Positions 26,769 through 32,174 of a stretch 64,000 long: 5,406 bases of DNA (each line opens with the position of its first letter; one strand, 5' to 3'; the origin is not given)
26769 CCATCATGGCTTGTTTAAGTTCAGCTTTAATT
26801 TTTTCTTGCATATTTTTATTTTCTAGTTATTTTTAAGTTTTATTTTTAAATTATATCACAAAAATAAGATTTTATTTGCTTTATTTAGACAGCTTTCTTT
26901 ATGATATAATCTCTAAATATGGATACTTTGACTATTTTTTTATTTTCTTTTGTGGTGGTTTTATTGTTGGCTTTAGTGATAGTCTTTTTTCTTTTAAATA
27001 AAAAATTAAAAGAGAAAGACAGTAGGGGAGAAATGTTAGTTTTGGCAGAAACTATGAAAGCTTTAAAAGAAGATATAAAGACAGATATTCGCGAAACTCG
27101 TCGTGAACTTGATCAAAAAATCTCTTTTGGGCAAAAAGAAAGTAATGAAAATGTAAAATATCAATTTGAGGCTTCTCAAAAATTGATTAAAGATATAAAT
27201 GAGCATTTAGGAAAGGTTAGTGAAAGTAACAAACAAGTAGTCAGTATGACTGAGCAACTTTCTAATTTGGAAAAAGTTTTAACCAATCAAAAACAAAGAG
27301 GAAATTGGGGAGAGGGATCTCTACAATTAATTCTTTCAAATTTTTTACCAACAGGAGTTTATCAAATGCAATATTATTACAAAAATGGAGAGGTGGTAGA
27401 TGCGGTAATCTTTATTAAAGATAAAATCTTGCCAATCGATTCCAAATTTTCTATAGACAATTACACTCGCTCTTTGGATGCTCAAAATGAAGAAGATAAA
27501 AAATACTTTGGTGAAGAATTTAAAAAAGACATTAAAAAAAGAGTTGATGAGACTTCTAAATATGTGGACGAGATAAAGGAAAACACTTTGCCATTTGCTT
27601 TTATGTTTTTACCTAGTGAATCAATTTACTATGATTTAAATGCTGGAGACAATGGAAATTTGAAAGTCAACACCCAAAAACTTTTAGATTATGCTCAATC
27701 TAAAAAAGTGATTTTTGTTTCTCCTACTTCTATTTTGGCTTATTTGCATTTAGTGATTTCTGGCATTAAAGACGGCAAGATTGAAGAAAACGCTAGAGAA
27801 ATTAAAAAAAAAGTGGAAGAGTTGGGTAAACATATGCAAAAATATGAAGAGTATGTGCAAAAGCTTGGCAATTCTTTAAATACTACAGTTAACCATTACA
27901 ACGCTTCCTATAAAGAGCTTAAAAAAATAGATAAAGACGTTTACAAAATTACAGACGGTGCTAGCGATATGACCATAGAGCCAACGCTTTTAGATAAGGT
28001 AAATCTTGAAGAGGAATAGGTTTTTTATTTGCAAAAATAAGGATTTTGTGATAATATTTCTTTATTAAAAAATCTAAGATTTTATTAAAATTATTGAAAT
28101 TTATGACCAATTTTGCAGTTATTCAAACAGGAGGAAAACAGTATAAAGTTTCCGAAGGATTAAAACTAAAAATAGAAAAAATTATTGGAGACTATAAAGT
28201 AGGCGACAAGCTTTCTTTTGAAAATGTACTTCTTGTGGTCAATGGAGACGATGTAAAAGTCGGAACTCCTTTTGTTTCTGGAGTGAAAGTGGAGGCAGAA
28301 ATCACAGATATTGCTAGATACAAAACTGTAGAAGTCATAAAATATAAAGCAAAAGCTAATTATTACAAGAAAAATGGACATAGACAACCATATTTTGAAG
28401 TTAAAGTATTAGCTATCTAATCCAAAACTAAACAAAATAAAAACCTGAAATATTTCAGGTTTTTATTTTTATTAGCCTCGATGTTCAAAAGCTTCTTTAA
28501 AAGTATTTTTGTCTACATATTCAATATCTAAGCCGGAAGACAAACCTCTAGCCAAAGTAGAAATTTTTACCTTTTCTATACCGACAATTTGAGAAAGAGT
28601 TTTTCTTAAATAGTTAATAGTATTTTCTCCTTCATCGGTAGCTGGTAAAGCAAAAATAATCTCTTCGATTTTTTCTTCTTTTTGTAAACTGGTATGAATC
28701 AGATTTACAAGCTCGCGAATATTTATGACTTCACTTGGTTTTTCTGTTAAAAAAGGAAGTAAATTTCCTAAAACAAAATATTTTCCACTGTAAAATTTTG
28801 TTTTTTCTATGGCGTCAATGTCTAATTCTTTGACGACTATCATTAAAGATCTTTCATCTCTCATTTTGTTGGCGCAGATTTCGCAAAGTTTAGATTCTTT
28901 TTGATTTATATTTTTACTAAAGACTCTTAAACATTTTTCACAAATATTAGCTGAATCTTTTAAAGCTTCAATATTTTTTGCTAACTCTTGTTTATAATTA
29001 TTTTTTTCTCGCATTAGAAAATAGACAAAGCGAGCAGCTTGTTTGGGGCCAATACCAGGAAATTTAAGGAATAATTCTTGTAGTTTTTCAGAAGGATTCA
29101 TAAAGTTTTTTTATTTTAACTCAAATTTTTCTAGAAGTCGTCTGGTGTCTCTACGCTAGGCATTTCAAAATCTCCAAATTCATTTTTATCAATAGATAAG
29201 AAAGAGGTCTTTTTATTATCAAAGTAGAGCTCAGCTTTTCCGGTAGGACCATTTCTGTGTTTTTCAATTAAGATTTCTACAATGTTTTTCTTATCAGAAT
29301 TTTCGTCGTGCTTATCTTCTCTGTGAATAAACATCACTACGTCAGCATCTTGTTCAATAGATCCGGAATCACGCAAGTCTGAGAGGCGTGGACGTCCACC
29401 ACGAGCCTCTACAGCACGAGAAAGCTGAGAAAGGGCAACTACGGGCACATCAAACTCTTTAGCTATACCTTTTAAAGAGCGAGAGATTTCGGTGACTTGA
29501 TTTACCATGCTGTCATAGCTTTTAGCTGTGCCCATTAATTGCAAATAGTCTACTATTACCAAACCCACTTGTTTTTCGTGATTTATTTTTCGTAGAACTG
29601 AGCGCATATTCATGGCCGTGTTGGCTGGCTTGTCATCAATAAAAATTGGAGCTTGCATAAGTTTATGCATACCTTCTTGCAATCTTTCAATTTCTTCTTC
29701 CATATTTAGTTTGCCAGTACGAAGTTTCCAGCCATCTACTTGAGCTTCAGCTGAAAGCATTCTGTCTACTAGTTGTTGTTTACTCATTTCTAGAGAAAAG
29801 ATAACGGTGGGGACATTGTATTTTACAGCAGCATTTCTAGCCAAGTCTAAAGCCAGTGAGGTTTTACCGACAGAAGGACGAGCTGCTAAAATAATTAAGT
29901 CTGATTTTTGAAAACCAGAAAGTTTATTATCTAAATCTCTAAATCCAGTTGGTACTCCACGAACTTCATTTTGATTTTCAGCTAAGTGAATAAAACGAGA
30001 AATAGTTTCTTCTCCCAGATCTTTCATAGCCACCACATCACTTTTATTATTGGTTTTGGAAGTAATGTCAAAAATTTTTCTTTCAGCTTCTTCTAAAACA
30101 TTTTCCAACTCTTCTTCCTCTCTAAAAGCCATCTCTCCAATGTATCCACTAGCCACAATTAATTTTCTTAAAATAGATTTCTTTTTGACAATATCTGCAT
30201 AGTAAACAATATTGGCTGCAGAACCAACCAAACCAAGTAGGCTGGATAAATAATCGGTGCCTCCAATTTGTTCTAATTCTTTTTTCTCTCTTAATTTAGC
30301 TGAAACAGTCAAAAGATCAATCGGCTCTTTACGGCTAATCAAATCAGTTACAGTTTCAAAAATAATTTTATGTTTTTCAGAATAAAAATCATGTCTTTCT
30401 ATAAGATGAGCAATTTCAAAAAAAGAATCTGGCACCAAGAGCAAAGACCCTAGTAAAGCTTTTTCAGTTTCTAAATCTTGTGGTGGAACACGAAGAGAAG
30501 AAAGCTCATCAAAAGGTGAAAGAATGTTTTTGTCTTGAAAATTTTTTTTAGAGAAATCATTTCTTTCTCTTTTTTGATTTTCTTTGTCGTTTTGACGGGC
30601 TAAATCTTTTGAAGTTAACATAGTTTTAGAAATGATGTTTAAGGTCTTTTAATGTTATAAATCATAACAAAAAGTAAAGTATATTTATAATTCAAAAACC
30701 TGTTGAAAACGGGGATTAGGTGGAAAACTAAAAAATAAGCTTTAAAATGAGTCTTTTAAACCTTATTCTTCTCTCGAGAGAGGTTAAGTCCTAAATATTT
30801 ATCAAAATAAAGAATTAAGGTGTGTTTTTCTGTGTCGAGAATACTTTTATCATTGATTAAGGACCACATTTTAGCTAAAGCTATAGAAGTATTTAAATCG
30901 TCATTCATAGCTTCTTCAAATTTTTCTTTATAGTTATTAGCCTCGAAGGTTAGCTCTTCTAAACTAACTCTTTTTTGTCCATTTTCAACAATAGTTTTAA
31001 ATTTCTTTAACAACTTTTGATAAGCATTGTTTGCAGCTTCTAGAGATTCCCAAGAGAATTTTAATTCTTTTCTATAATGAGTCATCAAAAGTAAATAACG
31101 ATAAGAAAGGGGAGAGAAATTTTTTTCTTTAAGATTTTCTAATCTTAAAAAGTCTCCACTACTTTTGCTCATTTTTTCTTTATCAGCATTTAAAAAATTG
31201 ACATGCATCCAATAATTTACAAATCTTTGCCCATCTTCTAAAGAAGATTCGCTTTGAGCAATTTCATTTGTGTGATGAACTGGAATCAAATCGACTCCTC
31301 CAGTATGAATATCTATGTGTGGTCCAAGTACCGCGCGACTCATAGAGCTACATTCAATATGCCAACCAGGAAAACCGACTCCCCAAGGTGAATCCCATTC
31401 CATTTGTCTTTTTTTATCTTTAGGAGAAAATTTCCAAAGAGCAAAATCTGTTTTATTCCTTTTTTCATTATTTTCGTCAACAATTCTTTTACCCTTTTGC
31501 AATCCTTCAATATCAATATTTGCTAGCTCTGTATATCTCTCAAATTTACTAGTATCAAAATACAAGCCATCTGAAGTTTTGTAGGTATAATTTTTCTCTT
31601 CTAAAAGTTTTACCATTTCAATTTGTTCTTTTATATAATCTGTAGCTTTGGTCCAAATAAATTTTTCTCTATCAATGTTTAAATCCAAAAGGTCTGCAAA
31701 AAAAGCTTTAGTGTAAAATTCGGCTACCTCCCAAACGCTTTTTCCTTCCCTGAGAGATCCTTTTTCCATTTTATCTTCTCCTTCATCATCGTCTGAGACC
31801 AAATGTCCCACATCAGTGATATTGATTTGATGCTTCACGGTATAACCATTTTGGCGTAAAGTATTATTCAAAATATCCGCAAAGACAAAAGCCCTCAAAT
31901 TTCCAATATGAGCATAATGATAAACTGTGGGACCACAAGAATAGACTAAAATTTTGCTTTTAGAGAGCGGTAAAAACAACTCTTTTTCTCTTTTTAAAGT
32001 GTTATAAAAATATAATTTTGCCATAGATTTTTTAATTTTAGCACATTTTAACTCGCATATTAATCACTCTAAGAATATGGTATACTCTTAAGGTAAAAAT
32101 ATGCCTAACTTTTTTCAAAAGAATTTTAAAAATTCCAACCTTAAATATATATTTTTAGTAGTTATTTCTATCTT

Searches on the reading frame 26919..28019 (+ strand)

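Call 29: search_protein_families(library=pfam, proteins=[window:26919-28019:+], max_evalue=0.0001)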
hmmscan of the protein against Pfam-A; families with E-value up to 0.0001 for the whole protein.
window:26919-28019:+ (366 aa): 1 family
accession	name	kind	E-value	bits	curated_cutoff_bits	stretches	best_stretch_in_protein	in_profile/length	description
PF02646.22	RmuC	-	4.5e-50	170.8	26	1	60-339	6-272/291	RmuC family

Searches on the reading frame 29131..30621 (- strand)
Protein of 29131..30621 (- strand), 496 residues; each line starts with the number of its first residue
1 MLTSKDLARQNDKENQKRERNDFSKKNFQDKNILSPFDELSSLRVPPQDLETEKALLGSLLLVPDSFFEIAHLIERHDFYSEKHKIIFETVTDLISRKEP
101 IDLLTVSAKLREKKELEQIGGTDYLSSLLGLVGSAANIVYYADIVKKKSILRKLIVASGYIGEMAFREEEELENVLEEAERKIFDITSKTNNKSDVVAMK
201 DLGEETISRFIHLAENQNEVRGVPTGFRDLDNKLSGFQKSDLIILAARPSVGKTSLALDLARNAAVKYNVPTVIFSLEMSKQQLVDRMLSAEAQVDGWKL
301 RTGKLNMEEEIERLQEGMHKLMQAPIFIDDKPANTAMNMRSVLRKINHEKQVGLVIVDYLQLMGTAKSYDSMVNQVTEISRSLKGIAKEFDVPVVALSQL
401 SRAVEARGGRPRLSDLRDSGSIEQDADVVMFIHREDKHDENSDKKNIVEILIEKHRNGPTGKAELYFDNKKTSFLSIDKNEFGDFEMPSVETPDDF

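Call 29: search_protein_families(library=pfam, proteins=[window:29131-30621:-], max_evalue=0.0001)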
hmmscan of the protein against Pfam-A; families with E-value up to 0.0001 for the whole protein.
window:29131-30621:- (496 aa): 4 families
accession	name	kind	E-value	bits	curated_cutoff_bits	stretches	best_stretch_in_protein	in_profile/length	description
PF03796.21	DnaB_C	-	1.5e-99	333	27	1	222-474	1-253/255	DnaB-like helicase C terminal domain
PF00772.26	DnaB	-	2.6e-31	108.1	23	1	46-146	2-102/103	DnaB-like helicase N terminal domain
PF13481.12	AAA_25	-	1.2e-12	48.3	27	1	236-400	28-190/195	AAA domain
PF06745.19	ATPase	-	8.5e-10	38.8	26.6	1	223-385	1-153/231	KaiC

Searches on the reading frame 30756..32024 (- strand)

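Call 29: search_protein_families(library=pfam, proteins=[window:30756-32024:-], max_evalue=0.0001)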
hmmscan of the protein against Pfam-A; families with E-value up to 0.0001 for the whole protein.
window:30756-32024:- (422 aa): 4 families
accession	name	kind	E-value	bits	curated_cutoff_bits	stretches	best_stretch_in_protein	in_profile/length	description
PF01406.26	tRNA-synt_1e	-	1.7e-89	300.6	27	1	19-332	4-300/301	tRNA synthetases class I (C) catalytic domain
PF09334.17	tRNA-synt_1g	-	2.2e-13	50.2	20.1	2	36-164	12-130/391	tRNA synthetases class I (M)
PF01921.24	tRNA-synt_1f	-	1.3e-07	31.4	27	0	277-355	275-349/360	tRNA synthetases class I (K)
PF09190.17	DALR_2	-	2.6e-05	25.1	22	1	368-391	1-24/57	DALR domain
